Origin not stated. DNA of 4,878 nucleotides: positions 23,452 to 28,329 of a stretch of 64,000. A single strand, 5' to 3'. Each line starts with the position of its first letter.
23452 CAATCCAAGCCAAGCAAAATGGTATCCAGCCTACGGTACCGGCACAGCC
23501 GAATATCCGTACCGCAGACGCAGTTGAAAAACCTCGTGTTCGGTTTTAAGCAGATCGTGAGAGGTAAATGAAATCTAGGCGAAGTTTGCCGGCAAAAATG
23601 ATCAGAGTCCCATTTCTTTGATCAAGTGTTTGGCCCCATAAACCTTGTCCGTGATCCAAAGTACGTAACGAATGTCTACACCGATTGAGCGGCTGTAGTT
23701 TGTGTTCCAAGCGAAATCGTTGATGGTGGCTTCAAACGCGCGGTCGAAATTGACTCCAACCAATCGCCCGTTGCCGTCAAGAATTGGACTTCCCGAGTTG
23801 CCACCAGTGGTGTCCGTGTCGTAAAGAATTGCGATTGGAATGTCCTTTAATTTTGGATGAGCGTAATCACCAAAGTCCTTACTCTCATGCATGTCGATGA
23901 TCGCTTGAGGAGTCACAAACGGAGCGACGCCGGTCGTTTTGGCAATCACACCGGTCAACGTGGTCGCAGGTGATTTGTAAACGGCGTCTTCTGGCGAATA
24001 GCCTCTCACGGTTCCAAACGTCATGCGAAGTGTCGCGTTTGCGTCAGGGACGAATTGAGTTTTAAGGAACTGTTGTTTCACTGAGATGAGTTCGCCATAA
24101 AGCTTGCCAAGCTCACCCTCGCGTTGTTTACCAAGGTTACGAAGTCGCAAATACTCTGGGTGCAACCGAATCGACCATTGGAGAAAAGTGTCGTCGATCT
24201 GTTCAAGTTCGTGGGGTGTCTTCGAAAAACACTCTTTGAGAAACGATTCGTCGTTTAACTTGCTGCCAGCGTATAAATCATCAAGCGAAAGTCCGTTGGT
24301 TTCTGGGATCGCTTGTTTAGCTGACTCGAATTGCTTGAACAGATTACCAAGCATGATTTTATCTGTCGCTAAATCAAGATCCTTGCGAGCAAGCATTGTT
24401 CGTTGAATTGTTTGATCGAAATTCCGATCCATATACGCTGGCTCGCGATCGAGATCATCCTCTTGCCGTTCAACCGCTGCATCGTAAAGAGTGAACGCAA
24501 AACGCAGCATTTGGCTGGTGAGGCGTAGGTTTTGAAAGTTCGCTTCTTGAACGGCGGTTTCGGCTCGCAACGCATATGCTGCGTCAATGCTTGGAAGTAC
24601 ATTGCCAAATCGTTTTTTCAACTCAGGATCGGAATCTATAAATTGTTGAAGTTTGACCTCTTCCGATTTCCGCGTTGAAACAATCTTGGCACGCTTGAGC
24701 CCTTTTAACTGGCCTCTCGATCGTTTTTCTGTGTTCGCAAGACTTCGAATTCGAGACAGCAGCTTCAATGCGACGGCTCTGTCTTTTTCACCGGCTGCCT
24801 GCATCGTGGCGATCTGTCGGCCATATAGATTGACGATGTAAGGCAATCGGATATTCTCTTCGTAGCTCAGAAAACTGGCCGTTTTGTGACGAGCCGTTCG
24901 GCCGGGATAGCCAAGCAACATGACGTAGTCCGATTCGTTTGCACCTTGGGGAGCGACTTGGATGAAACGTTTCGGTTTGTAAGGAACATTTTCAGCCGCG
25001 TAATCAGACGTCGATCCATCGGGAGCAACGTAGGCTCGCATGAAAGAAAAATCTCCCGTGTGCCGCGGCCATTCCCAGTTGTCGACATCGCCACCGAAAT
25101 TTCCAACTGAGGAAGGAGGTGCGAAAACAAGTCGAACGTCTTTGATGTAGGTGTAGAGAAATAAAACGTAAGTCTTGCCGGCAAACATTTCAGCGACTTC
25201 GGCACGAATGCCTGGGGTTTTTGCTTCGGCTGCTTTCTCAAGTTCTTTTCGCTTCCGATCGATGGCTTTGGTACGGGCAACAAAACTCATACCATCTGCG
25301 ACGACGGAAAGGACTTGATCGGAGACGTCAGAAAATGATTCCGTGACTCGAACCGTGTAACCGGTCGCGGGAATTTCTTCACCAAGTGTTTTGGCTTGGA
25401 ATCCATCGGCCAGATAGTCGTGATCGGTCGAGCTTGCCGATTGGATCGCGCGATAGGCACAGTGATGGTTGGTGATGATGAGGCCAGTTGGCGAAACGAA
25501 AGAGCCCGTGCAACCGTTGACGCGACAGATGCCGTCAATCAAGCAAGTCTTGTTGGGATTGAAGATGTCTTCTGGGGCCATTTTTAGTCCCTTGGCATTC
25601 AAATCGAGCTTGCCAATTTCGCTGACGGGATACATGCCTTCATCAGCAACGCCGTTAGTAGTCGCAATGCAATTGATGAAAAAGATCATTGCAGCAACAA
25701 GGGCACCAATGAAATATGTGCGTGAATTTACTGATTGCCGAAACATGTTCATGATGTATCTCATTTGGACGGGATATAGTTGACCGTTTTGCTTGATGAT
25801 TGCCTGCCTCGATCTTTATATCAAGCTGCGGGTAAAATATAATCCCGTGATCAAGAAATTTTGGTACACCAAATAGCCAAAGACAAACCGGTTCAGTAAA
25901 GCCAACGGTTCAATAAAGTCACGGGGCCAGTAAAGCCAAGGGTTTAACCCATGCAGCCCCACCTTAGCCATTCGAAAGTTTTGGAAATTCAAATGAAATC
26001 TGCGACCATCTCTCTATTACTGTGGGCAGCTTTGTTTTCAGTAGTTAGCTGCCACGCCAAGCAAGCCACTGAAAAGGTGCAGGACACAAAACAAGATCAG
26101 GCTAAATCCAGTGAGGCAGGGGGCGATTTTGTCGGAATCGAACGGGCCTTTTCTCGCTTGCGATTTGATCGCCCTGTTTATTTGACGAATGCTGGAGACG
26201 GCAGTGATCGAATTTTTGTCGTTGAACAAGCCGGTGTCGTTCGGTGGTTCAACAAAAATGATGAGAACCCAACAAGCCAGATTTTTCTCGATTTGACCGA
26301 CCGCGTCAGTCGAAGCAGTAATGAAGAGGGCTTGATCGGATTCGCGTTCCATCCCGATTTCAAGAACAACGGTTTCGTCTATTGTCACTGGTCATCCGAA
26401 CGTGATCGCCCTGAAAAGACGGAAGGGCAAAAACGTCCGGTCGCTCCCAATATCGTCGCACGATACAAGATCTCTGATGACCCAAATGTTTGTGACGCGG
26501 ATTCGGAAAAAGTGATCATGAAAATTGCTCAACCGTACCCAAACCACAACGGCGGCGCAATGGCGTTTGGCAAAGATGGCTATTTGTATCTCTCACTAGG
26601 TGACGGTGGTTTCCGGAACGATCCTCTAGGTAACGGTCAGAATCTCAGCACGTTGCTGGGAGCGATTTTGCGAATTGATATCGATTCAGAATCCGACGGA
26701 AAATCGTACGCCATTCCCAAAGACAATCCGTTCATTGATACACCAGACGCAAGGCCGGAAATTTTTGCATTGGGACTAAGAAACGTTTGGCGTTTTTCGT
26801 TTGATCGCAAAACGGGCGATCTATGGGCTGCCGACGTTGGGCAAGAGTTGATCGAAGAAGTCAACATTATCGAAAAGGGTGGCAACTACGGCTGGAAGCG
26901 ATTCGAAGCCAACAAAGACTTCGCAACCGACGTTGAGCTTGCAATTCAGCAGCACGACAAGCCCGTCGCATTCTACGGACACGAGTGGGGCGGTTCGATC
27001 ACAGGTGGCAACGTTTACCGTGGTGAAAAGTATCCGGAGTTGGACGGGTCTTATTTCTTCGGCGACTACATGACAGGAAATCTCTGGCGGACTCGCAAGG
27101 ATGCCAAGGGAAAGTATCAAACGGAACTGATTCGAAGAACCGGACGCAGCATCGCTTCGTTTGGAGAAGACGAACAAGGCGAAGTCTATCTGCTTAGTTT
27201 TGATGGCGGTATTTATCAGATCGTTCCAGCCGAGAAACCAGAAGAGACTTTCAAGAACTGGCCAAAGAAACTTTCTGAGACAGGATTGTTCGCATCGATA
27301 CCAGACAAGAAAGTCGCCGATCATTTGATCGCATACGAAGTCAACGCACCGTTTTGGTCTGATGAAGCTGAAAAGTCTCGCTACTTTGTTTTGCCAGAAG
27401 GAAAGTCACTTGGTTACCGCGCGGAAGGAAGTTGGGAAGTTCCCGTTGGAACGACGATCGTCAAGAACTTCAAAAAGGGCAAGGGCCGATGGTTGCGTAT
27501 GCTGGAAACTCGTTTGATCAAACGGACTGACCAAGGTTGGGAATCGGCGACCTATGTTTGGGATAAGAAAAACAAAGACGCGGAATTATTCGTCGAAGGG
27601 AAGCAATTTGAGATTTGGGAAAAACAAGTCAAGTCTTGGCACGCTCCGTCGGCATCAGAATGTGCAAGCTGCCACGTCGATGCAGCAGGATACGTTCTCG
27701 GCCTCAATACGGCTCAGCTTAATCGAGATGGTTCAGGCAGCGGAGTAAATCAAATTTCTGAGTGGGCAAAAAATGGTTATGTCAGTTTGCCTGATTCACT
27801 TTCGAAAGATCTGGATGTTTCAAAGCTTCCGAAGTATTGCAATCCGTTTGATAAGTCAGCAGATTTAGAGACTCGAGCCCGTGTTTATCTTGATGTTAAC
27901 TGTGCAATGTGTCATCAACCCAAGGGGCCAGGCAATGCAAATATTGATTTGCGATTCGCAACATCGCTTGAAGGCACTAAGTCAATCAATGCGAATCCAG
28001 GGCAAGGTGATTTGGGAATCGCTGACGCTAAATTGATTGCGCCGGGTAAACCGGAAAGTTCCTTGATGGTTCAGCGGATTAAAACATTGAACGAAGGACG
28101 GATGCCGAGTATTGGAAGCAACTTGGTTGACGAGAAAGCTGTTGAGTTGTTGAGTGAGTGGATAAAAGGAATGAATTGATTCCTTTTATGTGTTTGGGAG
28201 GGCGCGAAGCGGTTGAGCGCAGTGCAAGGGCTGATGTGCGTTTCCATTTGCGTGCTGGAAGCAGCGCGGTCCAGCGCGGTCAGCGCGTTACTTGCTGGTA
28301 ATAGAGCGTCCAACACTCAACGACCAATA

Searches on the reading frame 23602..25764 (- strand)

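Call 84: search_protein_families(library=pfam, proteins=[window:23602-25764:-], max_evalue=0.00001)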
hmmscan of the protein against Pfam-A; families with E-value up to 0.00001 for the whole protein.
window:23602-25764:- (720 aa): 2 families
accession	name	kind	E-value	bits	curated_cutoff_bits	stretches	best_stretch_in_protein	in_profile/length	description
PF10459.15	Peptidase_S46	-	2.9e-194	648.1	22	1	40-719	1-697/698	Peptidase S46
PF13365.12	Trypsin_2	-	6e-10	40.5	27.6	0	637-671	110-144/144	Trypsin-like peptidase domain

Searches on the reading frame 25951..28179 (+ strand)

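Call 84: search_protein_families(library=pfam, proteins=[window:25951-28179:+], max_evalue=0.00001)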
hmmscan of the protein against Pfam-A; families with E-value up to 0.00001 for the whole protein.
window:25951-28179:+ (742 aa): 2 families
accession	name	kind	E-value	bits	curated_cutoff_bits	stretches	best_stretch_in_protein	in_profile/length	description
PF07995.17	GSDH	-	9.4e-51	173.5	25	1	73-416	2-323/332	Glucose / Sorbosone dehydrogenase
PF13442.11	Cytochrome_CBB3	-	7.5e-06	26.6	27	0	639-736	3-66/68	Cytochrome C oxidase, cbb3-type, subunit III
